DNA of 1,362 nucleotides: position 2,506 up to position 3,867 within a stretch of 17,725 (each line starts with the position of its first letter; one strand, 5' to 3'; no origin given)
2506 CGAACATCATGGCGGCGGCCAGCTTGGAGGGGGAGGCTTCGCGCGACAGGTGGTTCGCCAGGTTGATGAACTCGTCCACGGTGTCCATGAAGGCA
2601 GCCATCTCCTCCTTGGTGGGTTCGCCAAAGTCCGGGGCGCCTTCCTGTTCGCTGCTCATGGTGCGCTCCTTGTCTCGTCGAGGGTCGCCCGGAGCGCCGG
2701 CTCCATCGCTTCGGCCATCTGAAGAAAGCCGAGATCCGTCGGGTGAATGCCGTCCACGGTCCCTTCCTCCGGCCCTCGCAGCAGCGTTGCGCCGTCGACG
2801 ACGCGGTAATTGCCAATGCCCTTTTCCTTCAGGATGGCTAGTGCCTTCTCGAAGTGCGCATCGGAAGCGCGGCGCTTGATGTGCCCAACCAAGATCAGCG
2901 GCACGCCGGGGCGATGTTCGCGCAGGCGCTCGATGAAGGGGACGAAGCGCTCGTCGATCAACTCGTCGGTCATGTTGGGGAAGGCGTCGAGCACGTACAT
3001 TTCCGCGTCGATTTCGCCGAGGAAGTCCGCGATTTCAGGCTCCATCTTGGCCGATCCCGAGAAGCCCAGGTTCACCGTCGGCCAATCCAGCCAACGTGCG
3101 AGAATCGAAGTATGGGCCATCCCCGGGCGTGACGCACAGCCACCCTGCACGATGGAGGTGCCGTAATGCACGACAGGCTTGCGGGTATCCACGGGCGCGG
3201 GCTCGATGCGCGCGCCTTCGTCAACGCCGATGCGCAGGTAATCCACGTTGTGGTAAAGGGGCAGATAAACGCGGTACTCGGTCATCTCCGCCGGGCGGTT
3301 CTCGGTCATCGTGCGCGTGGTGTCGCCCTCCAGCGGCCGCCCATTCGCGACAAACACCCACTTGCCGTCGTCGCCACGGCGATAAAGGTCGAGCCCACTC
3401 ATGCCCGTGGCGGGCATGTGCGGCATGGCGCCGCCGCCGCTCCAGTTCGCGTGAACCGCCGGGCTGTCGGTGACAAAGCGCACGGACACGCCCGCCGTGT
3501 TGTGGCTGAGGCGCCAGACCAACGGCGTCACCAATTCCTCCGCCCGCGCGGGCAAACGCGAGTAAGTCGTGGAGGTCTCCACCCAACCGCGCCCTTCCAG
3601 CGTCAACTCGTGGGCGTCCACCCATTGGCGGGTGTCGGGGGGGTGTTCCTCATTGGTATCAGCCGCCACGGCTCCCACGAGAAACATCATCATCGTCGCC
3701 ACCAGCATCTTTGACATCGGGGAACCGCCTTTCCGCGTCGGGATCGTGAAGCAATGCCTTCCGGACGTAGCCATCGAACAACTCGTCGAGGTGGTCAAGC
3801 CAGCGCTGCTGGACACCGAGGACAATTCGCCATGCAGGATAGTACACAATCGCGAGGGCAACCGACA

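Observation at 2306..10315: An ~8 kb translationally coupled operon links an amidohydrolase, a 12-TM protein, the A/B module, a secreted SGNH hydrolase and a His-rich DUF3144 protein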

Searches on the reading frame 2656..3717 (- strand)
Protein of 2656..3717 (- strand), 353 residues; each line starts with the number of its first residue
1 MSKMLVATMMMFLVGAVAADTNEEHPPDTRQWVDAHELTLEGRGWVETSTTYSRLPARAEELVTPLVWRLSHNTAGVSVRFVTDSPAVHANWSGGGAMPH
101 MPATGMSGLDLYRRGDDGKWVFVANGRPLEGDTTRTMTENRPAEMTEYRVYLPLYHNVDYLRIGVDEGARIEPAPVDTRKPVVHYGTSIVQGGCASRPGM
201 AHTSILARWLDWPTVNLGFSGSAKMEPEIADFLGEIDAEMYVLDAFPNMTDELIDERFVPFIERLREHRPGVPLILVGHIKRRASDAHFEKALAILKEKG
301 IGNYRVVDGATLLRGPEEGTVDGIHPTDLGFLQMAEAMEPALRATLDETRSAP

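Call 4: search_protein_families(library=pfam, proteins=[window:2656-3717:-], max_evalue=0.1)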
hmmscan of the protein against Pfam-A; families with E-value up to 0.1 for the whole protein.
window:2656-3717:- (353 aa): 3 families
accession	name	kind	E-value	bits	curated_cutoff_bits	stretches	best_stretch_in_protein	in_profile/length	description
PF14606.12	Lipase_GDSL_3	-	4.7e-49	167.5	27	1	180-343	2-178/178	GDSL-like Lipase/Acylhydrolase family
PF14607.12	GxDLY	-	1.1e-42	145.7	27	1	31-171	2-146/146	N-terminus of Esterase_SGNH_hydro-type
PF13472.12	Lipase_GDSL_2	-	0.00011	23.2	32.9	1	186-330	3-175/178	GDSL-like Lipase/Acylhydrolase family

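Call 5: search_protein_families(library=ncbifam, proteins=[window:2656-3717:-], max_evalue=0.1)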
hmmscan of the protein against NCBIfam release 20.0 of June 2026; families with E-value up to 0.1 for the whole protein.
window:2656-3717:- (353 aa): 1 family
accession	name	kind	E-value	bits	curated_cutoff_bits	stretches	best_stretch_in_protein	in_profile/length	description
NF045548.1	GDSL_lipase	equivalog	0.078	12.5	300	0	319-346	202-229/231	Rv0518 family GDSL lipase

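Call 50: find_homologous_proteins(query=window:2656-3717:-)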
Query window:2656-3717:- (353 aa): 8000 proteins with E <= 0.001 among 8000 candidates; the best 120 are listed.
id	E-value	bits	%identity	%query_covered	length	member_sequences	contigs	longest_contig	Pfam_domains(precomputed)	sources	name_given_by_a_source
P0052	4.4e-239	810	100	100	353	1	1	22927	PF14606.13,PF14607.13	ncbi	-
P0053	1.1e-191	654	86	92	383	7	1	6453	PF14606.13,PF14607.13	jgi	jgi:lysophospholipase L1-like esterase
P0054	6.6e-186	635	78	99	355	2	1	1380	PF14606.13,PF14607.13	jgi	jgi:lysophospholipase L1-like esterase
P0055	1.3e-176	605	76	98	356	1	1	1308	PF14606.13,PF14607.13,PF13472.13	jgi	-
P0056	7.9e-140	484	82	72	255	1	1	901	PF14606.13,PF14607.13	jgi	jgi:lysophospholipase L1-like esterase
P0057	2.1e-118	413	58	90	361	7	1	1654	PF14606.13,PF14607.13,PF13472.13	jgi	jgi:hypothetical protein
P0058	8.7e-116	405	57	93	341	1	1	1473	PF14606.13,PF14607.13,PF13472.13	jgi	jgi:lysophospholipase L1-like esterase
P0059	6.0e-113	395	58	90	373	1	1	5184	PF14606.13,PF14607.13,PF13472.13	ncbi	-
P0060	6.8e-113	395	57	90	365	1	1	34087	PF14606.13,PF14607.13,PF13472.13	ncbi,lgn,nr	ncbi:hypothetical protein GC173_17025 [bacterium]|nr:hypothetical protein [bacterium]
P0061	1.8e-112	394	57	90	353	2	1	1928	PF14606.13,PF14607.13,PF13472.13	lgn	-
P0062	7.8e-112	392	58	90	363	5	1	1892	PF14606.13,PF14607.13,PF13472.13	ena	-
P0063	1.0e-109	385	56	90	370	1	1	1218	PF14606.13,PF14607.13,PF13472.13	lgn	-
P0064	2.2e-109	384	53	98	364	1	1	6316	PF14606.13,PF14607.13,PF13472.13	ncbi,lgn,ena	-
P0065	7.3e-107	375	55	90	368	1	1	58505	PF14606.13,PF14607.13,PF13472.13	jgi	jgi:hypothetical protein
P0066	1.1e-105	372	57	90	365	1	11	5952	PF14606.13,PF14607.13,PF13472.13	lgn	-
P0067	3.8e-104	366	51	91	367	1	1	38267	PF14606.13,PF14607.13,PF13472.13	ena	-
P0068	1.7e-103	364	52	92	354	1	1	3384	PF14606.13,PF14607.13,PF13472.13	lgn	-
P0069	3.4e-103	363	53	91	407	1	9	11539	PF14606.13,PF14607.13,PF13472.13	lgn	-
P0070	3.8e-103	363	55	90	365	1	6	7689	PF14606.13,PF14607.13,PF13472.13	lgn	-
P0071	5.6e-103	363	54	90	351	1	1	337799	PF14606.13,PF14607.13,PF13472.13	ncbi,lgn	ncbi:MAG: SGNH/GDSL hydrolase family protein [Sumerlaeia bacterium]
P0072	3.0e-102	360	52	91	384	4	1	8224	PF14606.13,PF14607.13,PF13472.13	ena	-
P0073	4.1e-102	360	51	93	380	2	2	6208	PF14606.13,PF14607.13,PF13472.13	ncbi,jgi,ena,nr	ncbi:MAG TPA: SGNH/GDSL hydrolase family protein [Phycisphaerae bacterium]|nr:SGNH/GDSL hydrolase fa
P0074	1.3e-101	358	51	91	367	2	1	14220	PF14606.13,PF14607.13,PF13472.13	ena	-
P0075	2.7e-101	357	52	95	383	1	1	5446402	PF14606.13,PF14607.13,PF13472.13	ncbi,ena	-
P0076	7.0e-101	356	49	99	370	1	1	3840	PF14606.13,PF14607.13,PF13472.13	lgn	-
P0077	4.5e-100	353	48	99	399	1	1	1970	PF14606.13,PF14607.13,PF13472.13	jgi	-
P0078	4.7e-100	353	51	91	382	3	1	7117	PF14606.13,PF14607.13,PF13472.13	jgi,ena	-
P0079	5.6e-100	353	51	90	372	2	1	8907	PF14606.13,PF14607.13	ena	-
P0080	6.2e-100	353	52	91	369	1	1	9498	PF14606.13,PF14607.13,PF13472.13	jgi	-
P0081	7.2e-100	352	49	95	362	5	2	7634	PF14606.13,PF14607.13,PF13472.13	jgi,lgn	jgi:hypothetical protein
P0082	7.7e-100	352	51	90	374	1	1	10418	PF14606.13,PF14607.13,PF13472.13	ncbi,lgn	-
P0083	9.8e-100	352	53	89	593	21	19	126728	PF14606.13,PF14607.13,PF13472.13,PF00657.29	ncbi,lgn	-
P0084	2.3e-99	351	50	94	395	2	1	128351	PF14606.13,PF14607.13,PF13472.13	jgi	jgi:hypothetical protein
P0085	5.6e-99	349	51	91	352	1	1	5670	PF14606.13,PF14607.13,PF13472.13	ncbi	ncbi:MAG: SGNH/GDSL hydrolase family protein [Candidatus Sumerlaeota bacterium]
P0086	1.5e-98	348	51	90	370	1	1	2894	PF14606.13,PF14607.13,PF13472.13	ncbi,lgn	-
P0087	1.7e-98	348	53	89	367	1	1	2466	PF14606.13,PF14607.13,PF13472.13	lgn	-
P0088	1.7e-98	348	51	92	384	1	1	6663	PF14606.13,PF14607.13,PF13472.13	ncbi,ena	-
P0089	3.3e-98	347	48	98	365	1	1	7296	PF14606.13,PF14607.13,PF13472.13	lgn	-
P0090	3.3e-98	347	51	94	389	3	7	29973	PF14606.13,PF14607.13,PF13472.13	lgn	-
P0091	3.3e-98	347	52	90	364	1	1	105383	PF14606.13,PF14607.13,PF13472.13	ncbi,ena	-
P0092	3.8e-98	347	51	90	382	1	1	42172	PF14606.13,PF14607.13,PF13472.13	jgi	jgi:hypothetical protein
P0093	4.7e-98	346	52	89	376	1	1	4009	PF14606.13,PF14607.13,PF13472.13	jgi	jgi:hypothetical protein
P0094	4.7e-98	346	50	92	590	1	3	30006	PF14606.13,PF14607.13,PF13472.13,PF00657.29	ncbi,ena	-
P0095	6.7e-98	346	52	89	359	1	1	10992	PF14606.13,PF14607.13,PF13472.13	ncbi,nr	ncbi:MAG: hypothetical protein GY842_06385 [bacterium]|nr:hypothetical protein [bacterium]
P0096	1.3e-97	345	51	94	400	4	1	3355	PF14606.13,PF14607.13,PF13472.13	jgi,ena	-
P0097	2.3e-97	344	49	95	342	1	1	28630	PF14606.13,PF14607.13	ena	-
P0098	2.8e-97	344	47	95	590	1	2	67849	PF14606.13,PF04311.21,PF14607.13,PF13472.13,PF00657.29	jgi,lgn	-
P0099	5.6e-97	343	51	92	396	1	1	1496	PF14606.13,PF14607.13,PF13472.13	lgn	-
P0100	6.0e-97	343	51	88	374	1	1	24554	PF14606.13,PF14607.13,PF13472.13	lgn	-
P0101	6.2e-97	343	52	90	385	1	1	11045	PF14606.13,PF14607.13,PF13472.13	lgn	-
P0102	8.2e-97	342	50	96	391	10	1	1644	PF14606.13,PF14607.13,PF13472.13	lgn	-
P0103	1.0e-96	342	51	90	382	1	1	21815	PF14606.13,PF14607.13,PF13472.13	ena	-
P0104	1.2e-96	342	49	92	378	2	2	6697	PF14606.13,PF14607.13,PF13472.13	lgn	-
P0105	1.5e-96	342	51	90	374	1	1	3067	PF14606.13,PF14607.13,PF13472.13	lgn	-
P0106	2.4e-96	341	51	90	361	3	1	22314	PF14606.13,PF14607.13,PF13472.13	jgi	jgi:GDSL-like lipase/acylhydrolase family protein/SGNH-like hydrolase/esterase family protein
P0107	2.8e-96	341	51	92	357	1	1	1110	PF14606.13,PF14607.13,PF13472.13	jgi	jgi:hypothetical protein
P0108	1.0e-95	339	51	89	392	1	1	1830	PF14606.13,PF14607.13,PF13472.13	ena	-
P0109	2.1e-95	338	52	89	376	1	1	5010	PF14606.13,PF14607.13,PF13472.13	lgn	-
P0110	2.2e-95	338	50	94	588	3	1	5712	PF14606.13,PF14607.13,PF13472.13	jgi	-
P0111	3.0e-95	337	49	94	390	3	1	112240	PF14606.13,PF14607.13,PF13472.13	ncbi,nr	ncbi:MAG: SGNH/GDSL hydrolase family protein [Candidatus Sumerlaeaceae bacterium]|nr:SGNH/GDSL hydro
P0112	3.2e-95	337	52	91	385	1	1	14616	PF14606.13,PF14607.13,PF13472.13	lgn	-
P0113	4.0e-95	337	48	96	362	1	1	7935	PF14606.13,PF14607.13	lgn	-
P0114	9.3e-95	336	48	97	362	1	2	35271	PF14606.13,PF14607.13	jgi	-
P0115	1.5e-94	335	50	94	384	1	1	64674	PF14606.13,PF14607.13,PF13472.13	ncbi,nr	ncbi:MAG: SGNH/GDSL hydrolase family protein [Phycisphaerales bacterium]|nr:SGNH/GDSL hydrolase fami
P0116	2.8e-94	334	50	89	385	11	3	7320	PF14606.13,PF14607.13,PF13472.13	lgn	-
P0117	3.4e-94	334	49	90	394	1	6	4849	PF14606.13,PF14607.13,PF13472.13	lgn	-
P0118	3.8e-94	334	48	97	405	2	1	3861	PF14606.13,PF14607.13,PF13472.13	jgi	jgi:hypothetical protein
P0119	4.6e-94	333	48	98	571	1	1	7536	PF14606.13,PF14607.13,PF13472.13,PF00657.29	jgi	jgi:lysophospholipase L1-like esterase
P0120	7.6e-94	333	48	97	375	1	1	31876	PF14606.13,PF14607.13,PF13472.13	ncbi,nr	ncbi:MAG: hypothetical protein JWO38_6252 [Gemmataceae bacterium]|nr:hypothetical protein [Gemmatace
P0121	1.1e-93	332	50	90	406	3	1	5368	PF14606.13,PF14607.13,PF13472.13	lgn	-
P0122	1.5e-93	332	50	90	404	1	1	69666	PF14606.13,PF14607.13,PF13472.13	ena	-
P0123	1.6e-93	332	51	89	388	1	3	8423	PF14606.13,PF14607.13,PF13472.13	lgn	-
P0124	1.6e-93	332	46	96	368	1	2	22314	PF14606.13,PF14607.13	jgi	jgi:lysophospholipase L1-like esterase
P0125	2.0e-93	331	45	98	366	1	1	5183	PF14606.13,PF14607.13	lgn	-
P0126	3.6e-93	330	50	91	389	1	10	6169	PF14606.13,PF14607.13,PF13472.13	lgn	-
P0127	6.3e-93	330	50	89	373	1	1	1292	PF14606.13,PF14607.13,PF13472.13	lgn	-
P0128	9.6e-93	329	50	89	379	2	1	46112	PF14606.13,PF14607.13,PF13472.13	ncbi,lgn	ncbi:MAG: SGNH/GDSL hydrolase family protein [bacterium]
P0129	1.7e-92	328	49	93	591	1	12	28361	PF14606.13,PF14607.13,PF13472.13,PF00657.29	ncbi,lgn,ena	-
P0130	1.7e-92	328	45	99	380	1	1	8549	PF14606.13,PF14607.13,PF13472.13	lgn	-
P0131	2.3e-92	328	48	95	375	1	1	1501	PF14606.13,PF14607.13,PF13472.13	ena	-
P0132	2.6e-92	328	48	94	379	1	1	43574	PF14606.13,PF14607.13,PF13472.13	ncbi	-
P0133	4.1e-92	327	48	92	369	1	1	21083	PF14606.13,PF14607.13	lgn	-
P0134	4.2e-92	327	48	89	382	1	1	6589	PF14606.13,PF14607.13,PF13472.13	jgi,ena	-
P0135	4.2e-92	327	48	92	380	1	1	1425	PF14606.13,PF14607.13,PF13472.13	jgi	jgi:hypothetical protein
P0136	4.5e-92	327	49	90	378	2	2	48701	PF14606.13,PF14607.13,PF13472.13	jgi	jgi:lysophospholipase L1-like esterase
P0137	6.1e-92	326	49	91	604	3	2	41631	PF14606.13,PF06439.19,PF14607.13,PF13472.13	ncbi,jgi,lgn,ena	-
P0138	8.3e-92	326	47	98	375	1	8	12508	PF14606.13,PF14607.13,PF13472.13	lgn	-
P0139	9.1e-92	326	49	93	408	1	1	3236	PF14606.13,PF14607.13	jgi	jgi:hypothetical protein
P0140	1.0e-91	326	45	95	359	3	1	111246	PF14606.13,PF14607.13,PF13472.13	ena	-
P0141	1.2e-91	325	48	93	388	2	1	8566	PF14606.13,PF14607.13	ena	-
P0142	1.8e-91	325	49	90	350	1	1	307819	PF14606.13,PF14607.13,PF13472.13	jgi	-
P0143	2.1e-91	325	50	90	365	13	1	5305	PF14606.13,PF14607.13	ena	-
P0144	4.2e-91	324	46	97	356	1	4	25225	PF14606.13,PF14607.13,PF13472.13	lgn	-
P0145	4.8e-91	323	48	92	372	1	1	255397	PF14606.13,PF14607.13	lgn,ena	-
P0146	5.2e-91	323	46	99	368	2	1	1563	PF14606.13,PF14607.13,PF13472.13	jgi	jgi:hypothetical protein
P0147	6.1e-91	323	51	89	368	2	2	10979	PF14606.13,PF14607.13,PF13472.13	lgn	-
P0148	6.4e-91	323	50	93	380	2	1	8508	PF14606.13,PF14607.13,PF13472.13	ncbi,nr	ncbi:MAG: SGNH/GDSL hydrolase family protein [Candidatus Sumerlaeia bacterium]|nr:SGNH/GDSL hydrolas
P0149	6.9e-91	323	45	95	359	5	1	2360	PF14606.13,PF14607.13,PF13472.13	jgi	-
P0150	7.2e-91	323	47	90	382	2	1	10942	PF14606.13,PF14607.13,PF13472.13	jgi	-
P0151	8.0e-91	323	48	97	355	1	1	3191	PF14606.13,PF14607.13,PF13472.13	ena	-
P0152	9.4e-91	322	46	90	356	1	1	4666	PF14606.13,PF14607.13,PF13472.13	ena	-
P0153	1.0e-90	322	48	89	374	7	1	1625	PF14606.13,PF14607.13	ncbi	-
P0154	1.0e-90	322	48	89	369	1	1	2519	PF14606.13,PF14607.13,PF13472.13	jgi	jgi:GDSL-like lipase/acylhydrolase family protein/SGNH-like hydrolase/esterase family protein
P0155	1.1e-90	322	48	91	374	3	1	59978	PF14606.13,PF14607.13,PF13472.13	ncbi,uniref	ncbi:SGNH/GDSL hydrolase family protein [Maioricimonas sp. JC845]|uniref:SGNH/GDSL hydrolase family 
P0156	1.2e-90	322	49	98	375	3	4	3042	PF14606.13,PF14607.13,PF13472.13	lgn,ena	-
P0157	1.3e-90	322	45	97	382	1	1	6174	PF14606.13,PF14607.13,PF13472.13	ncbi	-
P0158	1.3e-90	322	43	97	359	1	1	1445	PF14606.13,PF14607.13,PF13472.13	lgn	-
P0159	1.6e-90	322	48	89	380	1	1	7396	PF14606.13,PF14607.13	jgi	jgi:hypothetical protein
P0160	1.6e-90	322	46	94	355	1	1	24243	PF14606.13,PF14607.13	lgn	-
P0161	1.6e-90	322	45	96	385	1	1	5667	PF14606.13,PF14607.13,PF13472.13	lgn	-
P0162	1.7e-90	322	50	89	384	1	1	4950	PF14606.13,PF14607.13,PF13472.13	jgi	jgi:lysophospholipase L1-like esterase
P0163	1.9e-90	321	49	90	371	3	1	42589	PF14606.13,PF14607.13,PF13472.13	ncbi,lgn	ncbi:MAG: hydrolase [Candidatus Hydrogenedentota bacterium]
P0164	1.9e-90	321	46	92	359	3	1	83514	PF14606.13,PF14607.13,PF13472.13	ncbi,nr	ncbi:MAG: SGNH/GDSL hydrolase family protein [Acidobacteria bacterium]|nr:SGNH/GDSL hydrolase family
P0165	2.9e-90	321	50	92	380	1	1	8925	PF14606.13,PF14607.13,PF13472.13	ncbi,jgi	jgi:hypothetical protein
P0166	3.2e-90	321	46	98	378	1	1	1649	PF14606.13,PF14607.13,PF13472.13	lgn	-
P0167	3.5e-90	321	47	90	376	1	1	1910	PF14606.13,PF14607.13,PF13472.13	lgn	-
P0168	4.1e-90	320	46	98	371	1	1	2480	PF14606.13,PF14607.13,PF13472.13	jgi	-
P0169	4.3e-90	320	47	99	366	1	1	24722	PF14606.13,PF14607.13,PF13472.13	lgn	-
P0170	4.9e-90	320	50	89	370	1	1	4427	PF14606.13,PF14607.13,PF13472.13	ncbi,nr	ncbi:MAG: SGNH/GDSL hydrolase family protein [Gemmatimonadota bacterium]|nr:SGNH/GDSL hydrolase fami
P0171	5.6e-90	320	49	90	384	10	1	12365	PF14606.13,PF14607.13,PF13472.13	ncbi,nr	ncbi:MAG: SGNH/GDSL hydrolase family protein [Candidatus Sumerlaeota bacterium]|nr:SGNH/GDSL hydrola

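Call 51: find_encoding_contigs(protein=P0053, flank=10000)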
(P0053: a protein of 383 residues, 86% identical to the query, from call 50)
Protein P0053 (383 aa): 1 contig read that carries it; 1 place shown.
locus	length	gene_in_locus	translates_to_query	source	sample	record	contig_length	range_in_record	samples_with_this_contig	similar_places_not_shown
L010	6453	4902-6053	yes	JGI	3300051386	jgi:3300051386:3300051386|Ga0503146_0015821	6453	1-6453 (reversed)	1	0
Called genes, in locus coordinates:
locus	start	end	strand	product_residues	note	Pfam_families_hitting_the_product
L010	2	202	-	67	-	?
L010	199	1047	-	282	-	PF00899:ThiF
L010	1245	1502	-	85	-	PF01206:TusA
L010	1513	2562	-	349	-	PF01145:Band_7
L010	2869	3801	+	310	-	PF01979:Amidohydro_1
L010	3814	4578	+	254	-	PF03328:HpcH_HpaI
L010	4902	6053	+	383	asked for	PF14607:GxDLY, PF14606:Lipase_GDSL_3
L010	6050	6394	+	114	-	PF11342:DUF3144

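Call 52: find_encoding_contigs(protein=P0060, flank=8000, max_places=2)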
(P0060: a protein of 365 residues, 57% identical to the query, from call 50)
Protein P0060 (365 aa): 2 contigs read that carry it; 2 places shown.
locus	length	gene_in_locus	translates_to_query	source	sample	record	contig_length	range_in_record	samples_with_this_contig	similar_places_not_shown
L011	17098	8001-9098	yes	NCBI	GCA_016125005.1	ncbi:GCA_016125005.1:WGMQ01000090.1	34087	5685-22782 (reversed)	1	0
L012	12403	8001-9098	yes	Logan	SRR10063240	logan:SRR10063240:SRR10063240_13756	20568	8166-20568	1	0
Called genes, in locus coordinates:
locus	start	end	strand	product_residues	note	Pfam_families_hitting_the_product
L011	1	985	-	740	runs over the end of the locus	PF13424:TPR_12 (faint), PF25062:ARM_TT21_N (faint), PF07719:TPR_2 (faint), PF13181:TPR_8 (faint), PF13428:TPR_14 (faint), PF13432:TPR_16 (faint), PF14559:TPR_19 (faint), PF23914:TPR_CcmH_CycH (weak), +6 more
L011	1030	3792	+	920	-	-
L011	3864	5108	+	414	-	PF00155:Aminotran_1_2 (faint), PF00266:Aminotran_5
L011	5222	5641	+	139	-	PF01592:NifU_N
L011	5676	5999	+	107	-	PF01521:Fe-S_biosyn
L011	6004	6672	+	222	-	-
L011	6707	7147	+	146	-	PF04892:VanZ-LLP1 (weak)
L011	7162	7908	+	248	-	-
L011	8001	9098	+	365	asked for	PF14607:GxDLY, PF14606:Lipase_GDSL_3, PF13472:Lipase_GDSL_2 (weak)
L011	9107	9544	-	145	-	PF01242:PTPS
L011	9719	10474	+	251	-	PF01128:IspD, PF12804:NTP_transf_3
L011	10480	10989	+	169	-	PF02542:YgbB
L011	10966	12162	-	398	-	-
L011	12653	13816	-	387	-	PF13598:DUF4139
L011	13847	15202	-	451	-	PF13598:DUF4139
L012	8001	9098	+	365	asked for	PF14607:GxDLY, PF14606:Lipase_GDSL_3, PF13472:Lipase_GDSL_2 (weak)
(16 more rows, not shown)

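Call 53: find_encoding_contigs(protein=P0071, flank=8000, max_places=2)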
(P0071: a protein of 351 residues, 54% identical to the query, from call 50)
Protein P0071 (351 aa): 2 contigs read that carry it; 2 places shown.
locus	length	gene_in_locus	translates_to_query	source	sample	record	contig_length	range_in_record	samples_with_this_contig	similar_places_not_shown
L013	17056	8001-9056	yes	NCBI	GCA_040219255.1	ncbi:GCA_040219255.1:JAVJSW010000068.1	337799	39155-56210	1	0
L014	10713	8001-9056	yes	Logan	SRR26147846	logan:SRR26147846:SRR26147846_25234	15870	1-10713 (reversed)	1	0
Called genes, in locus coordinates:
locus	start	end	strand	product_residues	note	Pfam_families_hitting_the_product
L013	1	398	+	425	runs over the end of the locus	PF02353:CMAS, PF13489:Methyltransf_23 (weak), PF13649:Methyltransf_25, PF08241:Methyltransf_11, PF08242:Methyltransf_12 (weak)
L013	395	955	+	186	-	PF11086:DUF2878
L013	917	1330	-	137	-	PF12680:SnoaL_2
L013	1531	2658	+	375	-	PF03462:PCRF, PF00472:RF-1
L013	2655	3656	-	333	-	PF00126:HTH_1, PF03466:LysR_substrate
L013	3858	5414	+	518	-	PF03553:Na_H_antiporter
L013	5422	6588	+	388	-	PF04389:Peptidase_M28 (faint), PF05343:Peptidase_M42, PF01546:Peptidase_M20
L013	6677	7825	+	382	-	-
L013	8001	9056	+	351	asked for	PF14607:GxDLY, PF13472:Lipase_GDSL_2 (faint), PF14606:Lipase_GDSL_3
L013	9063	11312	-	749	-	PF09371:Tex_N, PF22706:Tex_central_region, PF14639:YqgF (weak), PF16921:Tex_YqgF, PF14635:HHH_7, PF12836:HHH_3, PF17674:HHH_9, PF00575:S1, +1 more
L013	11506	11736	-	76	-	-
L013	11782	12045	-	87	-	PF10387:DUF2442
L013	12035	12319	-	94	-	PF13711:DUF4160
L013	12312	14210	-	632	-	PF13667:ThiC-associated, PF01964:ThiC_Rad_SAM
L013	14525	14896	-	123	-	-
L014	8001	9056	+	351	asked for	PF14607:GxDLY, PF13472:Lipase_GDSL_2 (faint), PF14606:Lipase_GDSL_3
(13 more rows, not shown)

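Call 58: search_protein_families(library=padloc, proteins=[window:2656-3717:-], max_evalue=0.1)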
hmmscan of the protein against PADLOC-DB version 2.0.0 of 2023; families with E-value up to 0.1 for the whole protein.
window:2656-3717:- (353 aa): 0 families

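Call 77: search_solved_structures(query=window:2656-3717:-, max_evalue=0.001)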
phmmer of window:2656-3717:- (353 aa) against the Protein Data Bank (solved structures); distinct sequences matched with E-value up to 0.001: 1.
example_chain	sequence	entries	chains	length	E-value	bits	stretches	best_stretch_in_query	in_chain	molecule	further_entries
4lhs_A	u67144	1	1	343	5e-55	190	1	28-344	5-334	Uncharacterized protein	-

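Call 92: search_protein_families(library=pfam, proteins=[L010:3814-4578:+], max_evalue=0.001)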
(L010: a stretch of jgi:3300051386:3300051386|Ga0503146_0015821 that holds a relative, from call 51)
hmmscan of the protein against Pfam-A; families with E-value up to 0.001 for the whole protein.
L010:3814-4578:+ (254 aa): 1 family
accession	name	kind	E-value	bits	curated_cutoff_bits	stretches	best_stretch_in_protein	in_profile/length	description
PF03328.21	HpcH_HpaI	-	7.2e-30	104.4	25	1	17-240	2-219/221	HpcH/HpaI aldolase/citrate lyase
